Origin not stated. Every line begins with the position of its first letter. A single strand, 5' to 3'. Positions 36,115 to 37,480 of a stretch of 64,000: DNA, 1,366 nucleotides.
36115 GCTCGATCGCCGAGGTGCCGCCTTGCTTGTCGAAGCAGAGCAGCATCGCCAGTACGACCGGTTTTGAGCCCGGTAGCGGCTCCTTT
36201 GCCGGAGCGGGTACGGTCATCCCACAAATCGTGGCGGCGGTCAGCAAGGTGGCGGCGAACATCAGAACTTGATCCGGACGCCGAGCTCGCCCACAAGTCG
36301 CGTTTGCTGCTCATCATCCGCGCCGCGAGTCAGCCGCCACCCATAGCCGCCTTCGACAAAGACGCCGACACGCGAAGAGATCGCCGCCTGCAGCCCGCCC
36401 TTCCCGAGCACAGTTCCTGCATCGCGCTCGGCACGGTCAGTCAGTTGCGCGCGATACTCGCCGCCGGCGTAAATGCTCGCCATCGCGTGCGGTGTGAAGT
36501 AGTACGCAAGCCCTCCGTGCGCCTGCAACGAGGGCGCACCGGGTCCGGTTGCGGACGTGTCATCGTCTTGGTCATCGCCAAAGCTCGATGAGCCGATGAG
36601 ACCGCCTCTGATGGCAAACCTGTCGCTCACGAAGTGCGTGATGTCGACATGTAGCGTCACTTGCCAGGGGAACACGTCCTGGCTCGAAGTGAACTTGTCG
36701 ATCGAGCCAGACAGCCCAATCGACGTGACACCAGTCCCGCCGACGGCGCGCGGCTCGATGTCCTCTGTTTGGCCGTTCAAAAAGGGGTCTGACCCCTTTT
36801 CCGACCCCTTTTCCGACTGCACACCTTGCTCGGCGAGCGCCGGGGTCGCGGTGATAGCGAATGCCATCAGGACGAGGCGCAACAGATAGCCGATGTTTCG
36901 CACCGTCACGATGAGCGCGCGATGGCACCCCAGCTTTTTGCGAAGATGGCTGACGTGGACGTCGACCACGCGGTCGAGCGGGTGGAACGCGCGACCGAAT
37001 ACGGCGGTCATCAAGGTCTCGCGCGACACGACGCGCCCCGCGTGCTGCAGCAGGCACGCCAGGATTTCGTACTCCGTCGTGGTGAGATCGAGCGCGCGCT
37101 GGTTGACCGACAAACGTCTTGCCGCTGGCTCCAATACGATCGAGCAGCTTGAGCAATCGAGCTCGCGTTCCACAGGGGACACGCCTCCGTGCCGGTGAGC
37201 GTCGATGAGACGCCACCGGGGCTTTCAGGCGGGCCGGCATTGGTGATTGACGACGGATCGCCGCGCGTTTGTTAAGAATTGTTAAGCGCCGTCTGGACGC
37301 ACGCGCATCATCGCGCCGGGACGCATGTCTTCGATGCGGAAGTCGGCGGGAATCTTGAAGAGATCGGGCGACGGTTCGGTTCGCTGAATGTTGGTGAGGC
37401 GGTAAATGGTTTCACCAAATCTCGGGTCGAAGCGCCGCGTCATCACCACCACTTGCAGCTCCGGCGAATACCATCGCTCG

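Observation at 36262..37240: OmpR-type DNA-binding domain without a receiver, continuous with an OM beta-barrel-like domain and coupled to bamA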

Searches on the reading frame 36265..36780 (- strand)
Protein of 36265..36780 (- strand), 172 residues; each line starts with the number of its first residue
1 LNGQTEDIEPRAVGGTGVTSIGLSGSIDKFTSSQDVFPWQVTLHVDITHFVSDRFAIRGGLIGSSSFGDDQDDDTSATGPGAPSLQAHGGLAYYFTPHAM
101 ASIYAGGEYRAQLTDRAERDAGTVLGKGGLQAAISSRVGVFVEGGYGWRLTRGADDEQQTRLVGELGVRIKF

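Call 18: find_related_loci(query=A2, collection=genome_contigs, flank=4000)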
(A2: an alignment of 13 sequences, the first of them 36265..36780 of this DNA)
Query A2 (172 aa) in genome_contigs; peptide patterns used: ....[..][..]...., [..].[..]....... (x = any residue, [..] = any of these).
80 stretches matched a pattern; 6 encode a relative of the query (tblastn E <= 1e-3); 6 distinct loci.
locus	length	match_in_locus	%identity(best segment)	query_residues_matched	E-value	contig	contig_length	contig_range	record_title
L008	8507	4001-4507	73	4-172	3e-83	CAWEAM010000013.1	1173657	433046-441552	MAG: uncultured Acidobacteriota bacterium isolate MFD04850.bin.2.364 genome assembly, contig: contig_9500, whole genome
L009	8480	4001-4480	61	6-167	2e-61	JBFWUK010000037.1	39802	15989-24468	MAG: Vicinamibacterales bacterium isolate CA_2019_TPBF_69 NODE_5894_length_39802_cov_19.153069_TPBF, whole genome shotgu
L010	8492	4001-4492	54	6-172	7e-55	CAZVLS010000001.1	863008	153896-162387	MAG TPA_asm: uncultured Acidobacterium sp. isolate SRP292972_co3_79 genome assembly, contig: NODE_4_length_863008_cov_58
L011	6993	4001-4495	52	4-167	2e-47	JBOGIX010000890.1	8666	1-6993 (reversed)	MAG: Vicinamibacterales bacterium isolate SC-S_metawrap_bin.101 k127_785510, whole genome shotgun sequence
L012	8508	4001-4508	67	3-172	2e-56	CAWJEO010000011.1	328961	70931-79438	MAG: uncultured Acidobacteriota bacterium isolate MFD04850.bin.2.120 genome assembly, contig: contig_20772, whole genome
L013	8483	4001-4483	48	6-168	3e-43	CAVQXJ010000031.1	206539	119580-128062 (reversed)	MAG: uncultured Acidobacteriota bacterium isolate MFD04212.bin.2.5 genome assembly, contig: contig_7698, whole genome sh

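Call 19: find_related_loci(query=A2, collection=metagenome_contigs, flank=3500)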
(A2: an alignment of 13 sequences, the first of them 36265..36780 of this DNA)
Query A2 (172 aa) in metagenome_contigs; peptide patterns used: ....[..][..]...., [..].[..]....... (x = any residue, [..] = any of these).
90 stretches matched a pattern; 8 encode a relative of the query (tblastn E <= 1e-3); 8 distinct loci.
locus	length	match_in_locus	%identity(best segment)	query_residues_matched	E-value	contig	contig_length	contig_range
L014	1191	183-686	64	4-172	1e-73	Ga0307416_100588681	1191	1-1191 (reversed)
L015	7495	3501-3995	58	6-172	4e-65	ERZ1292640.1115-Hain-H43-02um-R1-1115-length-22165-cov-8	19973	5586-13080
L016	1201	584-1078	57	6-172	8e-66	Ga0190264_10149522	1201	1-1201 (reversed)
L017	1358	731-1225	54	6-172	4e-61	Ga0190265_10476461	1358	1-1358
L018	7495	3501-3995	60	6-172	4e-58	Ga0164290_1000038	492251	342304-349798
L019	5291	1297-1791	53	6-172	4e-55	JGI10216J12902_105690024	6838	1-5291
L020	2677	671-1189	51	4-172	4e-52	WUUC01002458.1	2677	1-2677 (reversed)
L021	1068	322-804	47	6-168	3e-45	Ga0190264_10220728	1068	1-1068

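Call 72: search_protein_representatives(alignment_id=A2)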
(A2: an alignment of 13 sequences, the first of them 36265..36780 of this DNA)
Query: 13 sequences, 188 profile positions. Proteins with E-value up to 0.001 (for the whole library): 76; up to 1e-10: 57; up to 1e-30: 20. The best 76 are listed.
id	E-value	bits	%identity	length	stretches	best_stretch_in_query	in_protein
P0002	2.7e-88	310.6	-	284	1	6-188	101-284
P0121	8.1e-79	279.7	-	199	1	13-188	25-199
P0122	3.2e-68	245.2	-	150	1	35-188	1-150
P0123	1.6e-66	239.6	-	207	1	6-187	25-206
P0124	1.4e-60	220.3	-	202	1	17-188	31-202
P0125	7.0e-57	208.2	-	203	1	18-187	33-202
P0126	5.0e-56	205.4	-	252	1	9-188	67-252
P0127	1.1e-54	201.1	-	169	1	22-188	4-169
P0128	8.4e-54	198.2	-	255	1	18-187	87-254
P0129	2.0e-52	193.7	-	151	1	38-187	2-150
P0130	4.2e-52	192.6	-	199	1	7-187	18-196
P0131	3.0e-51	189.8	-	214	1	13-188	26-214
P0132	6.0e-45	169.3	-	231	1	21-188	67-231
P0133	3.6e-44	166.8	-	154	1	35-188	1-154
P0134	3.3e-42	160.3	-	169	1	6-158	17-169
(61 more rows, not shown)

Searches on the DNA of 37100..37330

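Call 55: search_rna_families(source=window, start=37100, end=37330, threshold=evalue, max_evalue=1)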
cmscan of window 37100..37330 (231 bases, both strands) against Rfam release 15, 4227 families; matches with E-value up to 1: 0.
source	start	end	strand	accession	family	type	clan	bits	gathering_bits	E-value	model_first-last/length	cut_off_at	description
